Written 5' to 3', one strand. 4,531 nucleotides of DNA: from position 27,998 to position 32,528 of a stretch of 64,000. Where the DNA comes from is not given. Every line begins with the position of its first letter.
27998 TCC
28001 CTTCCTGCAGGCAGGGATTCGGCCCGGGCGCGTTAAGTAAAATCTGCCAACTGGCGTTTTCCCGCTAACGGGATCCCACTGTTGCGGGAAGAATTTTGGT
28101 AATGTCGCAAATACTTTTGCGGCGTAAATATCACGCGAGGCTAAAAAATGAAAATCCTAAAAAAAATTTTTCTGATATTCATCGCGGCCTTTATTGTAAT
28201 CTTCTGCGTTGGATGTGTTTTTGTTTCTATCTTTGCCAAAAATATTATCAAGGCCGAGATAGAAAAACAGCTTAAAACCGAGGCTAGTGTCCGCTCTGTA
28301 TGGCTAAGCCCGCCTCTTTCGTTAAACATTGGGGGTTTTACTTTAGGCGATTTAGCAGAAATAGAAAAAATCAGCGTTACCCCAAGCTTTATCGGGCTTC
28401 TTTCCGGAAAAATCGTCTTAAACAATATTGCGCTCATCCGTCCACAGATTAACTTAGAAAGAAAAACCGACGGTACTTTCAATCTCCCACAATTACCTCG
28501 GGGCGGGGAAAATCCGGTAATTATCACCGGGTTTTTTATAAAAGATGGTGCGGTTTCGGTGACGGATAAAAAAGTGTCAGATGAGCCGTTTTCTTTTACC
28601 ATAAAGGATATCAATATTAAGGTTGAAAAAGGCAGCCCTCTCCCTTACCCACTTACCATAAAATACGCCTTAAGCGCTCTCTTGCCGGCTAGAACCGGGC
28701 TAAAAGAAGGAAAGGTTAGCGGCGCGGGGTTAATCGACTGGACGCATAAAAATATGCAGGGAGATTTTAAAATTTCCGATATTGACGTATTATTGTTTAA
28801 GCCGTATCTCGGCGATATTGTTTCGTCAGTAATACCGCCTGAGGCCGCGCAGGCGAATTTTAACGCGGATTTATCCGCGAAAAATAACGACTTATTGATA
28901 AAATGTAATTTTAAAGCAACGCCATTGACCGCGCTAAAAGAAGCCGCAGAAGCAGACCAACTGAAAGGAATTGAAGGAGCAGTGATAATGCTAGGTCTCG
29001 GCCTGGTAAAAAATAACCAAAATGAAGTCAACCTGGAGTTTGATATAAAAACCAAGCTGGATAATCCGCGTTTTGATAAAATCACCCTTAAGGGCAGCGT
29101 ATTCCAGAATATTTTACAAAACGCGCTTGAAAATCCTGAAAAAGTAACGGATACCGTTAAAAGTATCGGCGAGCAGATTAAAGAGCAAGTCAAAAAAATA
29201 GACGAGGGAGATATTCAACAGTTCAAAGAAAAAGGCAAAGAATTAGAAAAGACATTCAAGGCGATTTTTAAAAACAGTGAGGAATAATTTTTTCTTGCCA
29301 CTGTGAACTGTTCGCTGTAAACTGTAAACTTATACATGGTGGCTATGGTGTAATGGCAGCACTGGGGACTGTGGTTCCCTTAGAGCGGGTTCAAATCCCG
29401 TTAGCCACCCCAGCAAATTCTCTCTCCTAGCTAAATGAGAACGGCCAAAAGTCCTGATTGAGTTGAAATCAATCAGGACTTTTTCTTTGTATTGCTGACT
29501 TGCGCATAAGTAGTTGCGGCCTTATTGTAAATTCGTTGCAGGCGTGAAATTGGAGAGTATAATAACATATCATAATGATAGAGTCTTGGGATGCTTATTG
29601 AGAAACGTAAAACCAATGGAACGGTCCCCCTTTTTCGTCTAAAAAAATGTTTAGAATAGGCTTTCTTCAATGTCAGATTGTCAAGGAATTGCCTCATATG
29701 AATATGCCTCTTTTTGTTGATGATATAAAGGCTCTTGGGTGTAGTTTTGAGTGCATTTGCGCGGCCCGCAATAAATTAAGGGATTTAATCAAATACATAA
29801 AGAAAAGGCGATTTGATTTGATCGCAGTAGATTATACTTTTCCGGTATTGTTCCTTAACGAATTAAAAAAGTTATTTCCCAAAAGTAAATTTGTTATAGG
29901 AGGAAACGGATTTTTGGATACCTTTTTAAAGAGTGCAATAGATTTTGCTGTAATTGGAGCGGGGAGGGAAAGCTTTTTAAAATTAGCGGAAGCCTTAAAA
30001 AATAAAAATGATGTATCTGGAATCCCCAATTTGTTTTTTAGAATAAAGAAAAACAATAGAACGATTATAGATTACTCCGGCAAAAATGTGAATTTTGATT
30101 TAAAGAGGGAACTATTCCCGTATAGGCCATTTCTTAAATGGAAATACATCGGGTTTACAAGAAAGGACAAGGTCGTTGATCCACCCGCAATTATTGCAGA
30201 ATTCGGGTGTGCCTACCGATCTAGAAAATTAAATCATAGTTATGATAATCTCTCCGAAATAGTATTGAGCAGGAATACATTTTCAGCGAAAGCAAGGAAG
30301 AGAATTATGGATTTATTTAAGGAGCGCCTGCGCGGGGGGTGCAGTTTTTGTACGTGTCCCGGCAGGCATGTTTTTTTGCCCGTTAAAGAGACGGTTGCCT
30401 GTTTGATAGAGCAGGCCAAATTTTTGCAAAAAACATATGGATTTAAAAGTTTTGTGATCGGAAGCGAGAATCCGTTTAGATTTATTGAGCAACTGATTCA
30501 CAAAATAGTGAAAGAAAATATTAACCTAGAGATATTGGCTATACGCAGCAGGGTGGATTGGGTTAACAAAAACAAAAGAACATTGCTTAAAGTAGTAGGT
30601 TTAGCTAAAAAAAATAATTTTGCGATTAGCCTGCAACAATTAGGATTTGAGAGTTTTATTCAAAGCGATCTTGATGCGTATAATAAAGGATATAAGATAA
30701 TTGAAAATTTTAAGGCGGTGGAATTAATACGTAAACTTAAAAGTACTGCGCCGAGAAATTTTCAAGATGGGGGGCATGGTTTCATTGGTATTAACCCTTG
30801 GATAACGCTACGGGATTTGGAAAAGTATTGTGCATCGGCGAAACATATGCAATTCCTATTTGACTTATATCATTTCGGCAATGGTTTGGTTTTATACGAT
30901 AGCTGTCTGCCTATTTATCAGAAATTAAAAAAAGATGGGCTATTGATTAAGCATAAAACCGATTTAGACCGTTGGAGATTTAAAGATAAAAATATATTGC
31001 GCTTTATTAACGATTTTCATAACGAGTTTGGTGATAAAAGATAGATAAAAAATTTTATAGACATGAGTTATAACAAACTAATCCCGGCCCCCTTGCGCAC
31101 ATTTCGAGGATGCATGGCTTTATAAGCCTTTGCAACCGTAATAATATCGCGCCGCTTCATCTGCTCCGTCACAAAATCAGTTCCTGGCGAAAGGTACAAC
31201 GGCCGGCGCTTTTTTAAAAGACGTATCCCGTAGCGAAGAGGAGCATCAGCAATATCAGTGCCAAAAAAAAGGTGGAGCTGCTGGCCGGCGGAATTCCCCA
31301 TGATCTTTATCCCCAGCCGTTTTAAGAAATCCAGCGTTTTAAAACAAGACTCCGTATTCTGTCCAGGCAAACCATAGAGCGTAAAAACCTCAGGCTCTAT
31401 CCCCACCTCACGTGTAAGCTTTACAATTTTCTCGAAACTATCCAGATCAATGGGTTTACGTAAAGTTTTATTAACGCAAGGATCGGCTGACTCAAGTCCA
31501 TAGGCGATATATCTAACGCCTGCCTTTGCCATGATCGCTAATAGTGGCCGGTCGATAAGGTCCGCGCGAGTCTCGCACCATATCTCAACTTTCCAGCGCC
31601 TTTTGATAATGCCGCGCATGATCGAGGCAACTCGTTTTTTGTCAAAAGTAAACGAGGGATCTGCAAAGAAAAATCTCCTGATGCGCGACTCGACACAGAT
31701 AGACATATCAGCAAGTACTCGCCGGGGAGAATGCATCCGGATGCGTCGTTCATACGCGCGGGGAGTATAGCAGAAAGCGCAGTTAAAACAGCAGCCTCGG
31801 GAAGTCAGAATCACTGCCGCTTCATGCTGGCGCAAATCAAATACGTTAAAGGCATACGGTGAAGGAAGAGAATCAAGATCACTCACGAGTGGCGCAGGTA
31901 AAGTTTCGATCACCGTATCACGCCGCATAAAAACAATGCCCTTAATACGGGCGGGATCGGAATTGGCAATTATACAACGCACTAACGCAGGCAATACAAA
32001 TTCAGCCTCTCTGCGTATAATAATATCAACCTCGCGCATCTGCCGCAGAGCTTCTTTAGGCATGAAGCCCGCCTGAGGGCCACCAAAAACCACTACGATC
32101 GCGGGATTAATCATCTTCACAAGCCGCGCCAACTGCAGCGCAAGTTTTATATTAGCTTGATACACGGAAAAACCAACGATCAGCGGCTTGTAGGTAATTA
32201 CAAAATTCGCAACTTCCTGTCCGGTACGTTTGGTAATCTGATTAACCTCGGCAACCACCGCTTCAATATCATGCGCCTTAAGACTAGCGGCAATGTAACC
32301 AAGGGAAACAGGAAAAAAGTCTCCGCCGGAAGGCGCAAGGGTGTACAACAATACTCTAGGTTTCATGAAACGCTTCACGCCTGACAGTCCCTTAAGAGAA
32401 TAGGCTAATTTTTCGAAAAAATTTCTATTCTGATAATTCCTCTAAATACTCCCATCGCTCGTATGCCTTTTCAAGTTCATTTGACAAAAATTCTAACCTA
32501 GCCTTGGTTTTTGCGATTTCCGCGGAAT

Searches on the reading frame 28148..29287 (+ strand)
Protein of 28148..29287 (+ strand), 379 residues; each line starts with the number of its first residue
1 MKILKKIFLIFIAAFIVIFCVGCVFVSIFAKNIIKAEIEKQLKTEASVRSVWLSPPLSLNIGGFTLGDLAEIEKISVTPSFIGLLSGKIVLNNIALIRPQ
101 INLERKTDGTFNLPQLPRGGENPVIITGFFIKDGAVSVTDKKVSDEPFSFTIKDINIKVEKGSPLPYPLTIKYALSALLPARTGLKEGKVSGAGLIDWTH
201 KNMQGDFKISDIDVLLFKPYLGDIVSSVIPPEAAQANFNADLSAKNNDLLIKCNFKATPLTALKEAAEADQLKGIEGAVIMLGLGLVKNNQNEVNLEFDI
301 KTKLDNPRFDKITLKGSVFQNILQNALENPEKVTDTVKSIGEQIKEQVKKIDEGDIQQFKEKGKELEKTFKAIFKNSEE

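Call 41: search_protein_families(library=pfam, proteins=[window:28148-29287:+], max_evalue=1e-8)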
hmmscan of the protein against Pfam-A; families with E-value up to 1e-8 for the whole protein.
window:28148-29287:+ (379 aa): 1 family
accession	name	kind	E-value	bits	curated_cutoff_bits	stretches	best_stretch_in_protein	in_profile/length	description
PF05359.17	DUF748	-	4e-23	81.9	50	1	4-243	14-257/1037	Domain of Unknown Function (DUF748)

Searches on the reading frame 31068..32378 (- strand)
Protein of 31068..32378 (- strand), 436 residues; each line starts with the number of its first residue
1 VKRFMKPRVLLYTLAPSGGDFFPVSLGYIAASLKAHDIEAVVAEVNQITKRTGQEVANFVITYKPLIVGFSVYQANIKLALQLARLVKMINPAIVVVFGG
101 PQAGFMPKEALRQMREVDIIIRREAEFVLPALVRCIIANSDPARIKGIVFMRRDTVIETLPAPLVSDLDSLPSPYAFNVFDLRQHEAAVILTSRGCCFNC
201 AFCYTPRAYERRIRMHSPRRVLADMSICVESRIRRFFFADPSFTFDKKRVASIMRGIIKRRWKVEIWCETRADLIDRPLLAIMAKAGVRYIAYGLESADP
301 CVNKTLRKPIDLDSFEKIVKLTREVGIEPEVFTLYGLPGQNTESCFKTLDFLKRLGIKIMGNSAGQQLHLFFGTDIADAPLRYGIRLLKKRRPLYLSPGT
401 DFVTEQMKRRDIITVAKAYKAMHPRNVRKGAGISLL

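Call 41: search_protein_families(library=pfam, proteins=[window:31068-32378:-], max_evalue=1e-8)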
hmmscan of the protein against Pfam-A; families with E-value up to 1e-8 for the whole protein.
window:31068-32378:- (436 aa): 2 families
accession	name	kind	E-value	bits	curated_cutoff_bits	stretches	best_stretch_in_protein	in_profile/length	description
PF04055.27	Radical_SAM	-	1e-19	71.7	29.5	1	191-352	2-166/166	Radical SAM superfamily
PF02310.24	B12-binding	-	6.8e-19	68.3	32.1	1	14-132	5-120/121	B12 binding domain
